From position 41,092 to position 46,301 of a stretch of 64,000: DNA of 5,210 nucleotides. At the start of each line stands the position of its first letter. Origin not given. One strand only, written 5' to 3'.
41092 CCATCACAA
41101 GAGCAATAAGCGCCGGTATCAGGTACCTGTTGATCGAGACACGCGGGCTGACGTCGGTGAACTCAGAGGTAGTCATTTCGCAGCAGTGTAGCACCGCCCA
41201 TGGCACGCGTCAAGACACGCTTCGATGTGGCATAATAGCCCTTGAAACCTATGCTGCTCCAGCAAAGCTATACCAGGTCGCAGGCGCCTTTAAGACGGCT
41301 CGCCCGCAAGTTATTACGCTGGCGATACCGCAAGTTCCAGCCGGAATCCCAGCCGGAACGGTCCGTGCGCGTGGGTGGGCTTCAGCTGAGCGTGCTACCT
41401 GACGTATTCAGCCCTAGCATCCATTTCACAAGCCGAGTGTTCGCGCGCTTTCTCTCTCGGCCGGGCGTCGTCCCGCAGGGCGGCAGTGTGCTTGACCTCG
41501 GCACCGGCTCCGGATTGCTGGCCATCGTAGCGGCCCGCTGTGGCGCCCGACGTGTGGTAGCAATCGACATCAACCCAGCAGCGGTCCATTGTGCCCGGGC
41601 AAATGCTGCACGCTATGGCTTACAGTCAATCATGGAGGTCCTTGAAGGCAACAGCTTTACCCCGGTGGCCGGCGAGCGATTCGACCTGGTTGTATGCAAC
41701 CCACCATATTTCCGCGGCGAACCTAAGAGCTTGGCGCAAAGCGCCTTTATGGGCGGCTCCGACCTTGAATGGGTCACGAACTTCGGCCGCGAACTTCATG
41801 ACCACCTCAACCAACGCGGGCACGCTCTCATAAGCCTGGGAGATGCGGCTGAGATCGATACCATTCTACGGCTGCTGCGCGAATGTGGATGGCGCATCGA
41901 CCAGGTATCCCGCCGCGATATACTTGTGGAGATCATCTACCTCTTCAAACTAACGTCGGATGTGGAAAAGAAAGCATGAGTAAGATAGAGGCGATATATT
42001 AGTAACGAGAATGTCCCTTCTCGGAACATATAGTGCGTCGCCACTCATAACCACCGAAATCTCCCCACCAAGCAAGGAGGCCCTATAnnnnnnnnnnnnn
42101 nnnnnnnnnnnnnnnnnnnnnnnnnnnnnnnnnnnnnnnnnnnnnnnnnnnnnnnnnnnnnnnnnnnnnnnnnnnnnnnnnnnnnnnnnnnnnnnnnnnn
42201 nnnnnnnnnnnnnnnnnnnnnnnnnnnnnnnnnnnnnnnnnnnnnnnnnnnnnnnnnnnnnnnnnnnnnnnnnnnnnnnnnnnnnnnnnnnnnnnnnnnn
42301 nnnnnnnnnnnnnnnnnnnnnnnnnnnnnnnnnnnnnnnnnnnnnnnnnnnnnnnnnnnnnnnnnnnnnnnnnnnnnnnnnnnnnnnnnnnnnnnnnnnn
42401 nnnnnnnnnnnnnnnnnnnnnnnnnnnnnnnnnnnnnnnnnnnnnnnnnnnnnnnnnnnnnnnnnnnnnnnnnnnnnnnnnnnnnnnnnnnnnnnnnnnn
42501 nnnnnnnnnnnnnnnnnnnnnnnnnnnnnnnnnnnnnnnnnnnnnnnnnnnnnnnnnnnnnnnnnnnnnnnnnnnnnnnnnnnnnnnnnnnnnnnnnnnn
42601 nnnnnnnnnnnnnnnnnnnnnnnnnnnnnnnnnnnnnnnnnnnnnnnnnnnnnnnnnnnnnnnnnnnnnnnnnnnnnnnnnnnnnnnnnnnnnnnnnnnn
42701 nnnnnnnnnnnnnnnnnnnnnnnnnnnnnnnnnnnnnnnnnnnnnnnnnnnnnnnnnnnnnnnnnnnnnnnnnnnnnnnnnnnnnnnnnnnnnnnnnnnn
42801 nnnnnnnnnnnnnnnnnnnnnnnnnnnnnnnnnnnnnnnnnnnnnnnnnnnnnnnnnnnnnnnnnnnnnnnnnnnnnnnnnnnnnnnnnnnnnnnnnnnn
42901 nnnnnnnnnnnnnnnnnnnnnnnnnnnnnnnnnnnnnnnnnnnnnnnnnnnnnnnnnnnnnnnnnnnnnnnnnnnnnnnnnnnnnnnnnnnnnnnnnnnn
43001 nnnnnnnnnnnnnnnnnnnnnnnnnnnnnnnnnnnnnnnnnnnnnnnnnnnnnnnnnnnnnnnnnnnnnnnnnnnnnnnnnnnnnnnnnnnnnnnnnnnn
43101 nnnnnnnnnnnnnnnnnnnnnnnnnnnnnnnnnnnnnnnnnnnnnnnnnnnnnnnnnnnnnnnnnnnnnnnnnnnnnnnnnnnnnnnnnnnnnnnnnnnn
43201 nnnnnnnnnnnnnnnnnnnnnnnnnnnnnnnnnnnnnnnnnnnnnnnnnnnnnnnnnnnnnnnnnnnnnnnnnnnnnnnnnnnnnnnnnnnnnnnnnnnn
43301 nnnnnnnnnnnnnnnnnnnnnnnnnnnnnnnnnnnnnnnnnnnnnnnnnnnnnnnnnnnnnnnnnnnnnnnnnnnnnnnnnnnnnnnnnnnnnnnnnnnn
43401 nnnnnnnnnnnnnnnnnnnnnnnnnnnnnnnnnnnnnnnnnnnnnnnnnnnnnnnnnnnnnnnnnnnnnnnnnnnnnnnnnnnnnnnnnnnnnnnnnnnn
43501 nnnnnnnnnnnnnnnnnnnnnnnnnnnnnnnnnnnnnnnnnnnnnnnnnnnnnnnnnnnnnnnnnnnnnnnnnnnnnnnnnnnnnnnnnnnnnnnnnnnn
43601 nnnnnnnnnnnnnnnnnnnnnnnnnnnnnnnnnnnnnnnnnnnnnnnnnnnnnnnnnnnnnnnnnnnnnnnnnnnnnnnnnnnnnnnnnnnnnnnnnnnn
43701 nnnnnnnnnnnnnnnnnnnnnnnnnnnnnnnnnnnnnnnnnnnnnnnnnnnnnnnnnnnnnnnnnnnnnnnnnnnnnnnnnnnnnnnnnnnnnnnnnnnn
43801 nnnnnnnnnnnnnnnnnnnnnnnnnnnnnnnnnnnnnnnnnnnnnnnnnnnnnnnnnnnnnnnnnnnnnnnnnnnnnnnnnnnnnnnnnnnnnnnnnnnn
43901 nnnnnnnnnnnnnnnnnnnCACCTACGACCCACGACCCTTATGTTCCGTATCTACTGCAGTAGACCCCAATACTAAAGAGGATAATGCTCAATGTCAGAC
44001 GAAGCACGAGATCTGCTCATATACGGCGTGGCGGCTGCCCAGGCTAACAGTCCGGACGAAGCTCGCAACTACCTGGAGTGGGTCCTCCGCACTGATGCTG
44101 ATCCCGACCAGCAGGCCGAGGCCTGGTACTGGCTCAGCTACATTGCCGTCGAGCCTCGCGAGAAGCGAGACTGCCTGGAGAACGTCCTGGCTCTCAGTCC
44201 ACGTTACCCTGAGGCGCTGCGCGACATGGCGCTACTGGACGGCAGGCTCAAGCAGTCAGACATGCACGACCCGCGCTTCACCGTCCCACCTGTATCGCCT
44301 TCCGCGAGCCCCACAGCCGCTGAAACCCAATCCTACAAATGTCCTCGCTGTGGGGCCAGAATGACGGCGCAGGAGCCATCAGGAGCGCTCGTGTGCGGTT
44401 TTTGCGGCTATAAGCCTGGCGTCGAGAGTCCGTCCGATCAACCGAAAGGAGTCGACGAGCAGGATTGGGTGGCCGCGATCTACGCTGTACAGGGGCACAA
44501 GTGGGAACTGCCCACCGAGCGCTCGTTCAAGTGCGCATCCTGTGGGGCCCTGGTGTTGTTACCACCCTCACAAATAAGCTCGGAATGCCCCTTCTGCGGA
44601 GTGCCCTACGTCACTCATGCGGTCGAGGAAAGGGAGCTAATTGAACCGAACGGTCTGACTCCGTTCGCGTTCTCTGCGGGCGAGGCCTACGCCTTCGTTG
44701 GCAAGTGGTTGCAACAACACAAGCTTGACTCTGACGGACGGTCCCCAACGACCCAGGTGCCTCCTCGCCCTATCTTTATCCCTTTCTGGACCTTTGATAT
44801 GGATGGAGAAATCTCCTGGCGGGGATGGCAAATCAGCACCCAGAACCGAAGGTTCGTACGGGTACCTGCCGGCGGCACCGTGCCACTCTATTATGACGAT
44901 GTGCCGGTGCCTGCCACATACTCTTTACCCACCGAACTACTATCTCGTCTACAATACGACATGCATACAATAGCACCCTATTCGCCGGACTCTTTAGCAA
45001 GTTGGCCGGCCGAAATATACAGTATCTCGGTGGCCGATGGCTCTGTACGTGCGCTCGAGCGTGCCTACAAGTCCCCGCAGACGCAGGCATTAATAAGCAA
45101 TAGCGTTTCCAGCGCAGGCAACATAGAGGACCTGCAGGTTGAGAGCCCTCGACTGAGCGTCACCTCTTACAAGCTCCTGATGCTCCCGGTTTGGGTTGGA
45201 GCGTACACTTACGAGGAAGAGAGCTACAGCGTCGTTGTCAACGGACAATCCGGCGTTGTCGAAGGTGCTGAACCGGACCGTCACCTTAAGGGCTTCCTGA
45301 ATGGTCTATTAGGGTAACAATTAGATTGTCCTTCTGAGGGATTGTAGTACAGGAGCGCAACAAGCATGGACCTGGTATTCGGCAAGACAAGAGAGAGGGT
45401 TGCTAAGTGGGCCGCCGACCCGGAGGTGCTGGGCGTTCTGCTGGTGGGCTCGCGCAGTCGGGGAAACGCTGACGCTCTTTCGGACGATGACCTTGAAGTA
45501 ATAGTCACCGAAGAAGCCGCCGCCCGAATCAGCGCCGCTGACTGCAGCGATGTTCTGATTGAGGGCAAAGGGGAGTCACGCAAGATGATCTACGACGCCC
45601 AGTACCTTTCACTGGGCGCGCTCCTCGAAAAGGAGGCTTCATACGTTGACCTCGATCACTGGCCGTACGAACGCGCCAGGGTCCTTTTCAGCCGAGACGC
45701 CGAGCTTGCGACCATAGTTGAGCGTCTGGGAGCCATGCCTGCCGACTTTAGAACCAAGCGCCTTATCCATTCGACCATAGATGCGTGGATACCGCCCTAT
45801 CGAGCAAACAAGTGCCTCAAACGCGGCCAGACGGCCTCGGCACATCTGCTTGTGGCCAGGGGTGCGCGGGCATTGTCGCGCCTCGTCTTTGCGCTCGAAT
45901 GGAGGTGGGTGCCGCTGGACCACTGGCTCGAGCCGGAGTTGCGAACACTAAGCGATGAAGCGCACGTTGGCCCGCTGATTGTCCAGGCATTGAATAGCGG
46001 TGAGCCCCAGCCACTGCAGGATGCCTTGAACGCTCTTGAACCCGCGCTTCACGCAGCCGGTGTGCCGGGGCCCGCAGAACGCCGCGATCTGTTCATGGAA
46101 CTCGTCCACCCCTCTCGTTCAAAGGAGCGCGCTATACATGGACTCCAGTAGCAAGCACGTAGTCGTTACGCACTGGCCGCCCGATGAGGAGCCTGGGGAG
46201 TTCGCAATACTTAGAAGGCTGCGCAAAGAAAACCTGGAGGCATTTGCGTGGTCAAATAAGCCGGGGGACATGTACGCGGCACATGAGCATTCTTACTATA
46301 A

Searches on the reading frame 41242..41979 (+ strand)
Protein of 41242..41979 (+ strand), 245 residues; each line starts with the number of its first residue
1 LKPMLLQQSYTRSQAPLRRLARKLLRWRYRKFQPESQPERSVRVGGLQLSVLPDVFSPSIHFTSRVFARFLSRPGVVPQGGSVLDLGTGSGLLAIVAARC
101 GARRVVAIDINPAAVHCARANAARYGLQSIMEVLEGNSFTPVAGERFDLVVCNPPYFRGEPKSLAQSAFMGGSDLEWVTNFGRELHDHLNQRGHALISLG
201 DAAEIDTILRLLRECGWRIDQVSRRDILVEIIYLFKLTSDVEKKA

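Call 5: search_protein_families(library=pfam, proteins=[window:41242-41979:+], max_evalue=0.01)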
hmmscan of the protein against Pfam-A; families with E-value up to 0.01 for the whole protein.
window:41242-41979:+ (245 aa): 17 families
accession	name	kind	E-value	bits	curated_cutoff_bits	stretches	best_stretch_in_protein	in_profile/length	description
PF05175.20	MTS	-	7.2e-18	65.2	23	1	48-161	3-113/170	Methyltransferase small domain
PF06325.19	PrmA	-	5.9e-17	62.5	22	1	77-153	159-233/296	Ribosomal protein L11 methyltransferase (PrmA)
PF13649.12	Methyltransf_25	-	2.2e-11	44.7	27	1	83-153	1-71/97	Methyltransferase domain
PF13847.12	Methyltransf_31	-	6.1e-10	39.4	27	1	80-153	4-81/145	Methyltransferase domain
PF08241.18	Methyltransf_11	-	2.3e-09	38.2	21.2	1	84-153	1-67/95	Methyltransferase domain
PF13489.12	Methyltransf_23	-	7.6e-09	35.9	27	1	65-153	7-88/164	Methyltransferase domain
PF03602.21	Cons_hypoth95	-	1.9e-08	34.7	24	1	80-160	42-127/182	Conserved hypothetical protein 95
PF01170.24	UPF0020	-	1.2e-07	32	22.3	1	104-158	78-133/197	RMKL-like, methyltransferase domain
PF12847.13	Methyltransf_18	-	7.6e-07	29.7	27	1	76-152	11-88/151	Methyltransferase domain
PF02475.24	TRM5-TYW2_MTfase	-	1e-06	29.2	28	1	76-154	33-112/164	TRM5/TYW2 methyltransferase domain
PF08242.18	Methyltransf_12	-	5.1e-06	27.6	30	1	84-153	1-72/98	Methyltransferase domain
PF01555.25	N6_N4_Mtase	-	2.2e-05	25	26.7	0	148-203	2-57/221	DNA methylase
PF09445.16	Methyltransf_15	-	2.4e-05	24.4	22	1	82-156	3-81/165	RNA cap guanine-N2 methyltransferase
PF01728.25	FtsJ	-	0.00042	20.7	24.1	1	74-153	16-98/181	FtsJ-like methyltransferase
PF05971.18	Methyltransf_10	-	0.0017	18.2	23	1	77-159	100-190/299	RNA methyltransferase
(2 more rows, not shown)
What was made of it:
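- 41242..41979 (+): MT3: HemK/PrmA-like small-domain SAM methyltransferase, co-conserved with the GT-C genes. MTS E 7e-18 (call 5).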

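Call 59: search_protein_families(library=ncbifam, proteins=[window:41242-41979:+], max_evalue=0.001)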
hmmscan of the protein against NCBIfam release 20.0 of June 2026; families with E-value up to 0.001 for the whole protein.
window:41242-41979:+ (245 aa): 53 families (the best 25 are shown)
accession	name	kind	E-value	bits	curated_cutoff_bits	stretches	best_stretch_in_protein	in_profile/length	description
NF011529.0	PRK14968.1-3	equivalog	2.3e-30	105.5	162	1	46-238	7-195/198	putative methyltransferase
TIGR03534.1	RF_mod_PrmC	equivalog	1.8e-22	80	199.1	1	44-202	55-222/253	peptide chain release factor N(5)-glutamine methyltransferase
TIGR00537.1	hemK_rel_arch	hypoth_equivalog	1.5e-21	76.9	87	1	80-235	20-176/179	HemK2/MTQ2 family protein methyltransferase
TIGR03533.1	L3_gln_methyl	equivalog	7.2e-19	68.2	229.7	1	80-202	122-254/284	50S ribosomal protein L3 N(5)-glutamine methyltransferase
NF011530.0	PRK14968.1-4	equivalog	2.4e-18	66.2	243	1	78-241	38-199/202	putative methyltransferase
TIGR00536.1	hemK_fam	subfamily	4.7e-16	58.7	115.5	1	81-161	116-197/286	HemK family protein methyltransferase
NF011527.0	PRK14968.1-1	equivalog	1.2e-15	57.7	242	1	78-231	33-183/192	putative methyltransferase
NF011528.0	PRK14968.1-2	equivalog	1.4e-15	57.4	171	1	77-242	36-200/205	putative methyltransferase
NF001790.0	PRK00517.3-3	equivalog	1e-14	54.6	269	1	58-153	103-198/262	50S ribosomal protein L11 methyltransferase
TIGR00406.1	prmA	equivalog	1.6e-14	54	183.15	1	77-153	157-232/288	50S ribosomal protein L11 methyltransferase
NF001785.0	PRK00517.2-2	equivalog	7.4e-13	48.3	188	1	79-153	145-218/282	50S ribosomal protein L11 methyltransferase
NF007023.0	PRK09489.1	equivalog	5.2e-12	45.6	295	1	41-164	161-279/342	16S rRNA (guanine(1207)-N(2))-methyltransferase RsmC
NF002421.0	PRK01544.1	equivalog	2.6e-11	43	567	1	82-162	141-222/524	bifunctional peptide chain release factor N(5)-glutamine methyltransferase PrmC/tRNA (guanosine(46)-N7)-methyltransferase TrmB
NF047853.1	tRm6a37MtseTrmN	equivalog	7.5e-11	42.2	350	1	80-158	44-126/244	tRNA(1)(Val) (adenine(37)-N(6))-methyltransferase TrmN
TIGR03704.1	PrmC_rel_meth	equivalog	1.1e-10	41.4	248.8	1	45-157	53-164/251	putative protein N(5)-glutamine methyltransferase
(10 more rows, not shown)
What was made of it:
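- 41242..41979 (+): NCBIfam PRK14968-type, below cut-off (call 59).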

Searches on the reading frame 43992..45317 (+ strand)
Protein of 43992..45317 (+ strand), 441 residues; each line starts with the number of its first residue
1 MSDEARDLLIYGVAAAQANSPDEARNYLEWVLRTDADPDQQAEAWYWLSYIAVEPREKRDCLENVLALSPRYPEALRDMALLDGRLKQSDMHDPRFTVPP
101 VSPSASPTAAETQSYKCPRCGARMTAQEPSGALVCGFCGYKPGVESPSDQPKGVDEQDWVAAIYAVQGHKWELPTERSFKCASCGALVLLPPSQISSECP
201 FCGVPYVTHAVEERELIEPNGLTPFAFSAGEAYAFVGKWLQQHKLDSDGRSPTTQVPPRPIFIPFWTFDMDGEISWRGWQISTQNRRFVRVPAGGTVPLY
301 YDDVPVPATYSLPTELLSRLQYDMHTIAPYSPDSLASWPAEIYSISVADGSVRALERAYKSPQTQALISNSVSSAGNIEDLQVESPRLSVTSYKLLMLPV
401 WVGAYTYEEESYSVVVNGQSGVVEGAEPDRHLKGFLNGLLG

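Call 46: search_protein_families(library=pfam, proteins=[window:43992-45317:+], max_evalue=0.001)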
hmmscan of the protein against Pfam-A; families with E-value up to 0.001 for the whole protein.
window:43992-45317:+ (441 aa): 3 families
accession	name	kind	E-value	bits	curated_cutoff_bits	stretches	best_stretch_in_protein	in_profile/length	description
PF08271.17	Zn_Ribbon_TF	-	3.8e-05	23.6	29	1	115-141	1-28/43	TFIIB zinc-binding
PF18319.7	Zn_ribbon_PriA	-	5.1e-05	23.6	26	0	117-141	1-25/27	PriA DNA helicase Cys-rich region (CRR) domain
PF23455.1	DUF7129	-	0.0002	21.5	30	0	110-139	7-34/45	Domain of unknown function (DUF7129)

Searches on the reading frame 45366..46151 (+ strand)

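Call 46: search_protein_families(library=pfam, proteins=[window:45366-46151:+], max_evalue=0.001)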
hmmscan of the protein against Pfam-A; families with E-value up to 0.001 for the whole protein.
window:45366-46151:+ (261 aa): 1 family
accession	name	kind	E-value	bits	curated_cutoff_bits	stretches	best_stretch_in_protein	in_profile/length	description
PF13228.11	DUF4037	-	9.8e-08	33.1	22.1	1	104-188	15-101/101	Domain of unknown function (DUF4037)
